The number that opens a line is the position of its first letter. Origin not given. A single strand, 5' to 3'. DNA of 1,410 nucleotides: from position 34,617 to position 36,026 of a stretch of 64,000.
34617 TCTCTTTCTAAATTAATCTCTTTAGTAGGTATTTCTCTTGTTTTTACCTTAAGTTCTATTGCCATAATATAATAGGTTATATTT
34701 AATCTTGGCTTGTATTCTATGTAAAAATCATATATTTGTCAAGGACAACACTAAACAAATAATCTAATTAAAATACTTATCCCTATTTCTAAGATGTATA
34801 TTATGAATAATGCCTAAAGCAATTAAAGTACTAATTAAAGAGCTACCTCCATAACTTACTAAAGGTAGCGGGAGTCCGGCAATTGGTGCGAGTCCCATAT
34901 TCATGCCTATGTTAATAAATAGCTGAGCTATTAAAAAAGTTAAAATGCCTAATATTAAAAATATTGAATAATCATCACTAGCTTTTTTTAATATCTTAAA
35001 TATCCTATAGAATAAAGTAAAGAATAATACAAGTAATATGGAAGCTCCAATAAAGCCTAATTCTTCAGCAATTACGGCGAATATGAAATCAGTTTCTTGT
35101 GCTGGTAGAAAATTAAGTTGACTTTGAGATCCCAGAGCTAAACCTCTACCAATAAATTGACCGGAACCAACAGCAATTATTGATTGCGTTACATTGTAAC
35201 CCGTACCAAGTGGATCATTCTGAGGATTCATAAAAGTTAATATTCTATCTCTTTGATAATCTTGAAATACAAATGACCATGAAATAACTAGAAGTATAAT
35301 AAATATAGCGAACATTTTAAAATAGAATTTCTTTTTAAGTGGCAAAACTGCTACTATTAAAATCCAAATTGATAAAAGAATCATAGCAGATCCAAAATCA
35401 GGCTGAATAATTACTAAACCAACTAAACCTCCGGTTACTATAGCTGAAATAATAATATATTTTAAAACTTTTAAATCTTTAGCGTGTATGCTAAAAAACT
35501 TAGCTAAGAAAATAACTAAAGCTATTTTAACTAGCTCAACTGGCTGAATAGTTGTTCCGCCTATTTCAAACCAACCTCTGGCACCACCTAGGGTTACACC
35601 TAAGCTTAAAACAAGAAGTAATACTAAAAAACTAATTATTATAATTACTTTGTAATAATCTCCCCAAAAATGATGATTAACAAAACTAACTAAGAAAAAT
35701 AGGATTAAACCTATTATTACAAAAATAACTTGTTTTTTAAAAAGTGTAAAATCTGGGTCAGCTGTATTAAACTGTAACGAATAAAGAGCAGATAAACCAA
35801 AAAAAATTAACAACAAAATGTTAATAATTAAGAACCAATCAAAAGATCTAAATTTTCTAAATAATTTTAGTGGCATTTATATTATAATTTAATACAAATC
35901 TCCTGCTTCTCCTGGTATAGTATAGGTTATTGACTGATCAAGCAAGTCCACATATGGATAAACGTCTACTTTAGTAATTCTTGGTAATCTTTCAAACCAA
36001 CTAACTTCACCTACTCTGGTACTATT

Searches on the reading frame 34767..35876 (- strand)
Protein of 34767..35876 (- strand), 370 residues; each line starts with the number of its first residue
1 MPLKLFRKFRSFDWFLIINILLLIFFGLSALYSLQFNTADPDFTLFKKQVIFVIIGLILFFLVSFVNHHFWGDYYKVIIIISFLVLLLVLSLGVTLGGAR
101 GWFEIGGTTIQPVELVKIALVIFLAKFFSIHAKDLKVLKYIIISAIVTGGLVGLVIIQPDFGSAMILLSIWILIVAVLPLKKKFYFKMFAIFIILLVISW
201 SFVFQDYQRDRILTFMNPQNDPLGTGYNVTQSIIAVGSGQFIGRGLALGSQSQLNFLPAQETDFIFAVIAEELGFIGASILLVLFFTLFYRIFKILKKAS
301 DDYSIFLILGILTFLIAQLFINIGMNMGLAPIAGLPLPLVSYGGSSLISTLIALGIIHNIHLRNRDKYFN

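Call 35: search_protein_families(library=pfam, proteins=[window:34767-35876:-], max_evalue=0.001)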
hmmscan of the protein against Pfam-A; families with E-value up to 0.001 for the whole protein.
window:34767-35876:- (370 aa): 1 family
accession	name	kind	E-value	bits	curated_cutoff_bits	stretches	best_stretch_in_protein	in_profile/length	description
PF01098.24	FTSW_RODA_SPOVE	-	6.6e-95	318.6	26.4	1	16-364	4-354/356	Cell cycle protein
